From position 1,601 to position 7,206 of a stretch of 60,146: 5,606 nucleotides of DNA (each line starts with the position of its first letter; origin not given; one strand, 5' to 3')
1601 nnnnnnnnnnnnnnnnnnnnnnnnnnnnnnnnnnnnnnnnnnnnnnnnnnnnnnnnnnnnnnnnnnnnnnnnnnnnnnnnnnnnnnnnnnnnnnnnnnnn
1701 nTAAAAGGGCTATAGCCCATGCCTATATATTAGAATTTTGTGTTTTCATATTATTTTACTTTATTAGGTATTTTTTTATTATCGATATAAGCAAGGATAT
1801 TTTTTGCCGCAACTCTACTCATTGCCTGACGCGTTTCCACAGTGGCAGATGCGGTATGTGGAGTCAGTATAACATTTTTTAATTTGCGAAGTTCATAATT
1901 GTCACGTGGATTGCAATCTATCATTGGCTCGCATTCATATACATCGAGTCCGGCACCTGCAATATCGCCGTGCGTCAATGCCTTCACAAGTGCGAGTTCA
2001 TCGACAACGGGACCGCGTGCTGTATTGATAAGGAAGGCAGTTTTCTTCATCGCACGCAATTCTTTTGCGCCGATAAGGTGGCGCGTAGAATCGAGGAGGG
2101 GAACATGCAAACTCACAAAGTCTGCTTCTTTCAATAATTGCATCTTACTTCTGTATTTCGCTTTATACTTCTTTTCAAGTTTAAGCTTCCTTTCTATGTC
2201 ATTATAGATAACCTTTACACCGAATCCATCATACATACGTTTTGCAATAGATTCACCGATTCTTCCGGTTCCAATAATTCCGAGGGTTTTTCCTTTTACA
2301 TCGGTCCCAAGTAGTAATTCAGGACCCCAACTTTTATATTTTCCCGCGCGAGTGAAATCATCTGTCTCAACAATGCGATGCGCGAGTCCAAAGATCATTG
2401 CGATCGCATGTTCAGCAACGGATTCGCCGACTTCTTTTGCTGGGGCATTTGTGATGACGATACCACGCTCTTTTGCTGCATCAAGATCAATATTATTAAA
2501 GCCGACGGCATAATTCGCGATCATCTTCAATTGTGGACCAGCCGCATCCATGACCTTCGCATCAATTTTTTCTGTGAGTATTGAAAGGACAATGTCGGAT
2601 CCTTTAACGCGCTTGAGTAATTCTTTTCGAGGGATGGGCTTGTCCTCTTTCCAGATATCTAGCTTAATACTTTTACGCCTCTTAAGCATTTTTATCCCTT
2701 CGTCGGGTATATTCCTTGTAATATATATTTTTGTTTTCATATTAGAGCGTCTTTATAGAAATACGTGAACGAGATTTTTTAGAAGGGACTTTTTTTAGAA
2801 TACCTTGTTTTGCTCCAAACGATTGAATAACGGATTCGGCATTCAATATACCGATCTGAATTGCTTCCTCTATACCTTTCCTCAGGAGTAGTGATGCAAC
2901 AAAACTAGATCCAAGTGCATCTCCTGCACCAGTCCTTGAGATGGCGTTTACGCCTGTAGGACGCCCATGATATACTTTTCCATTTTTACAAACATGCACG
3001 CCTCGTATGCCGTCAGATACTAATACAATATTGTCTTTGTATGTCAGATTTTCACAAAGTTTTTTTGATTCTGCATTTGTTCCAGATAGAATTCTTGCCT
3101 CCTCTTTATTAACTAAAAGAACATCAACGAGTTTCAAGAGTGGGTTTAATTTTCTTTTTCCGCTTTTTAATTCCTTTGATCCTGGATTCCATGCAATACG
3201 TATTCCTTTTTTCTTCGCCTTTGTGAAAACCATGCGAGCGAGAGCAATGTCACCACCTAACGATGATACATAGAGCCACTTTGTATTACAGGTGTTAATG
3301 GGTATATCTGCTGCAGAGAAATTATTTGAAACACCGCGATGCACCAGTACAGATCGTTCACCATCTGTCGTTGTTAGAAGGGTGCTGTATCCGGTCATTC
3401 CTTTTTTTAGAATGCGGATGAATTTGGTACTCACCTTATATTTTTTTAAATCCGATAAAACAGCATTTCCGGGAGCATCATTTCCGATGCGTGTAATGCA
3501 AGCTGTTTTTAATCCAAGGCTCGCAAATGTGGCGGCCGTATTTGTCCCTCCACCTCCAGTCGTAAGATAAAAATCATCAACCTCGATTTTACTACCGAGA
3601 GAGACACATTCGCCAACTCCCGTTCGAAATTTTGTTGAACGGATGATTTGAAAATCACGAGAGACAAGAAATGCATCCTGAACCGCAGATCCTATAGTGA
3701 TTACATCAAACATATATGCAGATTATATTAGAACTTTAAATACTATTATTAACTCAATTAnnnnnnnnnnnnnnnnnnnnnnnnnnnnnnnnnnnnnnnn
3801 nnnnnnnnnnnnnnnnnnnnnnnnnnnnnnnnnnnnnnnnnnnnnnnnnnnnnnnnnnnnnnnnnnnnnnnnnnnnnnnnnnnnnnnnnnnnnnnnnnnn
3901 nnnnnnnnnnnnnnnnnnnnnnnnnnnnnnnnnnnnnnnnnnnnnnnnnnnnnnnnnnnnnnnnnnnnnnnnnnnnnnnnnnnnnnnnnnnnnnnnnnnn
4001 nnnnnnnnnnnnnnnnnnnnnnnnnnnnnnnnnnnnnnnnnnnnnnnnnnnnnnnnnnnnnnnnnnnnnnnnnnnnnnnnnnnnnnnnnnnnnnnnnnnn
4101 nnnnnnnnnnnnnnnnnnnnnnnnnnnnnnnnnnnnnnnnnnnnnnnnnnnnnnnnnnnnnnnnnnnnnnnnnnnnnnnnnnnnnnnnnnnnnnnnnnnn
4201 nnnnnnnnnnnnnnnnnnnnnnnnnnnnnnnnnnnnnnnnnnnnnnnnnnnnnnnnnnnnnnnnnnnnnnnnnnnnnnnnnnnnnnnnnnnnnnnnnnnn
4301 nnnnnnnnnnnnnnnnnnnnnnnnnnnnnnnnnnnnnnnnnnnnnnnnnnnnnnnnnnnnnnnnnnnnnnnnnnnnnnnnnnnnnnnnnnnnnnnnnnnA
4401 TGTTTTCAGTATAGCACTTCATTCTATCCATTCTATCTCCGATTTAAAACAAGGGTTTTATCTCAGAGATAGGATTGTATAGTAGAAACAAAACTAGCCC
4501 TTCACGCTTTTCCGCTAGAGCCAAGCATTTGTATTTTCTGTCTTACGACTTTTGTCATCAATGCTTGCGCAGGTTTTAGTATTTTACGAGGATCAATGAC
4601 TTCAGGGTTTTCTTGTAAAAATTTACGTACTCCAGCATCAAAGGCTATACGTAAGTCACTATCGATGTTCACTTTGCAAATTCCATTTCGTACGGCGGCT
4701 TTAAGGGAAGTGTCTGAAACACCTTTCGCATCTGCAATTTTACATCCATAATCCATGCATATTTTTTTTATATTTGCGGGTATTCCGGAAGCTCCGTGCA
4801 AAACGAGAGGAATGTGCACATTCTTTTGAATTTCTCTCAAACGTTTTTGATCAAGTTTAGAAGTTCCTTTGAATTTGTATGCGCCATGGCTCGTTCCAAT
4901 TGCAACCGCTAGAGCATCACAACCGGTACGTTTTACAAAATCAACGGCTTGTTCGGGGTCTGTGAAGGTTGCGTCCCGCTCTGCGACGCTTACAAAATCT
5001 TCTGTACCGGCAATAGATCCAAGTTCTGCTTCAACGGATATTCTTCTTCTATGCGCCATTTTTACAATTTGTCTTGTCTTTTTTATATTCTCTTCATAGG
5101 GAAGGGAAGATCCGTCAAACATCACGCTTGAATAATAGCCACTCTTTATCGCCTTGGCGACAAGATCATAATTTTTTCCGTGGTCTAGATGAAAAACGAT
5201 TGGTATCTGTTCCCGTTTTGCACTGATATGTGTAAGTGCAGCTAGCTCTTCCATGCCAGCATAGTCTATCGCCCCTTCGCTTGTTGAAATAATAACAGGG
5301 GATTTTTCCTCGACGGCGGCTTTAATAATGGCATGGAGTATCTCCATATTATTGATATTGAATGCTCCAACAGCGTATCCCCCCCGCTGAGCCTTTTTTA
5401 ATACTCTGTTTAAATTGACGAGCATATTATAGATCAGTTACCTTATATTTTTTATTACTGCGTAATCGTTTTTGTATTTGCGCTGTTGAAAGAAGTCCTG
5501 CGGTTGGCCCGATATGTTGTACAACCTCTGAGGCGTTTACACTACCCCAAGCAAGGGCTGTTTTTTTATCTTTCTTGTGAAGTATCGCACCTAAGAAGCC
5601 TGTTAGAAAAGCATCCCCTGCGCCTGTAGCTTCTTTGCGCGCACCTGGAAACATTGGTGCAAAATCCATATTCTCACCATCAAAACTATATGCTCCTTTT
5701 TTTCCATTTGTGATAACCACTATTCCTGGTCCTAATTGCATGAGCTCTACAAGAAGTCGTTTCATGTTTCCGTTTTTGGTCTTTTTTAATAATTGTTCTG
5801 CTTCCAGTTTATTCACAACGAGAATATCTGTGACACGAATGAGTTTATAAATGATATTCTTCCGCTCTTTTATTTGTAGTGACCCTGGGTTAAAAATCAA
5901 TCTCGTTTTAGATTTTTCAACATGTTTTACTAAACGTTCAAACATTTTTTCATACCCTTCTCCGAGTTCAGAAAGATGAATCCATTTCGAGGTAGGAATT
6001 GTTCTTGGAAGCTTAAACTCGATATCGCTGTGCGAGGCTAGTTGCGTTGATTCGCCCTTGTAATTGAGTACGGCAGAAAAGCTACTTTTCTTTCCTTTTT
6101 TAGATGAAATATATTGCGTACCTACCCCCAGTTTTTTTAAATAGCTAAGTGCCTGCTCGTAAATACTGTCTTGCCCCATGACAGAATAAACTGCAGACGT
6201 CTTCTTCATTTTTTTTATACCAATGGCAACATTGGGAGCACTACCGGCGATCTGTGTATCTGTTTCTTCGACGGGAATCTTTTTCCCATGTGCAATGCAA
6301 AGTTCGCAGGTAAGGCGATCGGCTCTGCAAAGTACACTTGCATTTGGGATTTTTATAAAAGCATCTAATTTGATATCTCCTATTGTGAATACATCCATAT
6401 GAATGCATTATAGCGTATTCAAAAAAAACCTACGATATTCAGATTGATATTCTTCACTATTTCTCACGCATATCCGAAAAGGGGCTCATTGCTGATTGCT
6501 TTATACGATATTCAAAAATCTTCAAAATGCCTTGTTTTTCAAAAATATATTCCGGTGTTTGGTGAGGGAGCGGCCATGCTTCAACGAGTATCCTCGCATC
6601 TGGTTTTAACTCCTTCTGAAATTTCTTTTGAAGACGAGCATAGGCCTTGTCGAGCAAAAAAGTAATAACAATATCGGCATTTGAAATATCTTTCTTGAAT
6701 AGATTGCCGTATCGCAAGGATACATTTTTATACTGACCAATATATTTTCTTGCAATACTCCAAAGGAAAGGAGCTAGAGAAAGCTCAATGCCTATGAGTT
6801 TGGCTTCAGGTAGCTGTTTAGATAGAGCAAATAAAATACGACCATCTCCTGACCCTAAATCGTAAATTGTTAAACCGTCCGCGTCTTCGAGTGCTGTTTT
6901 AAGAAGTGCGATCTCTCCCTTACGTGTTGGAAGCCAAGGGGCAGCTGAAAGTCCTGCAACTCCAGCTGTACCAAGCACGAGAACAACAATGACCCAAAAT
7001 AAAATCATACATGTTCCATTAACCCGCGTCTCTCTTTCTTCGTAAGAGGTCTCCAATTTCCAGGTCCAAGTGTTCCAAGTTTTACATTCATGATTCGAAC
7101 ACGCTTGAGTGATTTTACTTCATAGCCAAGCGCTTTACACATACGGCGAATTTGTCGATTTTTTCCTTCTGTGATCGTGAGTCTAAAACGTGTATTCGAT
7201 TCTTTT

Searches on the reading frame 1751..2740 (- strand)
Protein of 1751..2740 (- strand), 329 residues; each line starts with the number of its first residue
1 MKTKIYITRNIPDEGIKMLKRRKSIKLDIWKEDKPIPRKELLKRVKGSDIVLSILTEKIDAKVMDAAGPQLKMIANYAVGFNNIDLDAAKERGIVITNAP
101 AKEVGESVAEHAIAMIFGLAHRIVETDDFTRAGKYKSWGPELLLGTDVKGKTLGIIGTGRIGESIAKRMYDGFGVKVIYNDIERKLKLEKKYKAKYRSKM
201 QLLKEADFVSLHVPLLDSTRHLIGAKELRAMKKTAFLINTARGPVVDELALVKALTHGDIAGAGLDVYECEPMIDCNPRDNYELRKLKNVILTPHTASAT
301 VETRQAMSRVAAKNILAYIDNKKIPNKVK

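Call 59: search_protein_families(library=pfam, proteins=[window:1751-2740:-], max_evalue=0.001)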
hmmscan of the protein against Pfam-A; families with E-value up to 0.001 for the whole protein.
window:1751-2740:- (329 aa): 5 families
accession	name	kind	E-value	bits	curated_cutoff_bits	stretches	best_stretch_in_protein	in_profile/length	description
PF02826.25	2-Hacid_dh_C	-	1.6e-56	190.9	25.1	1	113-297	1-178/178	D-isomer specific 2-hydroxyacid dehydrogenase, NAD binding domain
PF00389.36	2-Hacid_dh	-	1.2e-31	109.6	24.6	1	5-329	1-134/134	D-isomer specific 2-hydroxyacid dehydrogenase, catalytic domain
PF03807.23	F420_oxidored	-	7.3e-06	26.9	21.6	1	153-220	2-74/94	NADP oxidoreductase coenzyme F420-dependent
PF03446.21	NAD_binding_2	-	0.00038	20.9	21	0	153-240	2-92/161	NAD binding domain of 6-phosphogluconate dehydrogenase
PF07991.19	KARI_N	-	0.0005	20.1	20.6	0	148-229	2-82/165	Acetohydroxy acid isomeroreductase, NADPH-binding domain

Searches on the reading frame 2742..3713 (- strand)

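Call 59: search_protein_families(library=pfam, proteins=[window:2742-3713:-], max_evalue=0.001)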
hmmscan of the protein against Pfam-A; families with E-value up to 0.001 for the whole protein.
window:2742-3713:- (323 aa): 1 family
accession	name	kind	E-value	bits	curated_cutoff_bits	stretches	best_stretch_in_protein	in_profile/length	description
PF00294.29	PfkB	-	5.6e-35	121.6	25.8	1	40-303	23-297/302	pfkB family carbohydrate kinase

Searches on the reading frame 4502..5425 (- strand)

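Call 59: search_protein_families(library=pfam, proteins=[window:4502-5425:-], max_evalue=0.001)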
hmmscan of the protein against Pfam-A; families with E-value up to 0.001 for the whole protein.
window:4502-5425:- (307 aa): 1 family
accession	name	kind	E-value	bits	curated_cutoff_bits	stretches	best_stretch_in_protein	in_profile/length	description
PF01116.26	F_bP_aldolase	-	6.7e-103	344.4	25.5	1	3-306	1-277/277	Fructose-bisphosphate aldolase class-II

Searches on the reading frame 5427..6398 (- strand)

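Call 59: search_protein_families(library=pfam, proteins=[window:5427-6398:-], max_evalue=0.001)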
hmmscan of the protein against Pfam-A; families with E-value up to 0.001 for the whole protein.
window:5427-6398:- (323 aa): 2 families
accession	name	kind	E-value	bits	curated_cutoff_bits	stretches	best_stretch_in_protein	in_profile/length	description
PF00294.29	PfkB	-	9.5e-31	107.7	25.8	1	41-301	26-298/302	pfkB family carbohydrate kinase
PF08543.17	Phos_pyr_kin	-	0.00093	19.1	27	0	178-284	108-223/246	Phosphomethylpyrimidine kinase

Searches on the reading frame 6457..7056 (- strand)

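Call 59: search_protein_families(library=pfam, proteins=[window:6457-7056:-], max_evalue=0.001)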
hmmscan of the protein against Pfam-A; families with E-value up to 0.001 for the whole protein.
window:6457-7056:- (199 aa): 5 families
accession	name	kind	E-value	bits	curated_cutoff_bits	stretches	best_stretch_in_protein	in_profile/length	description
PF13847.12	Methyltransf_31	-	6.7e-07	29.5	27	1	60-159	3-110/145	Methyltransferase domain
PF08242.18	Methyltransf_12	-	8e-05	23.7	30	1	66-133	2-72/98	Methyltransferase domain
PF00891.24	Methyltransf_2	-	0.00011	22.1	22.3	1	63-158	65-164/210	O-methyltransferase domain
PF02390.23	Methyltransf_4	-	0.00024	21.1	24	1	63-118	4-59/173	Putative methyltransferase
PF13649.12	Methyltransf_25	-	0.00084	20.4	27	0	64-133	1-71/97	Methyltransferase domain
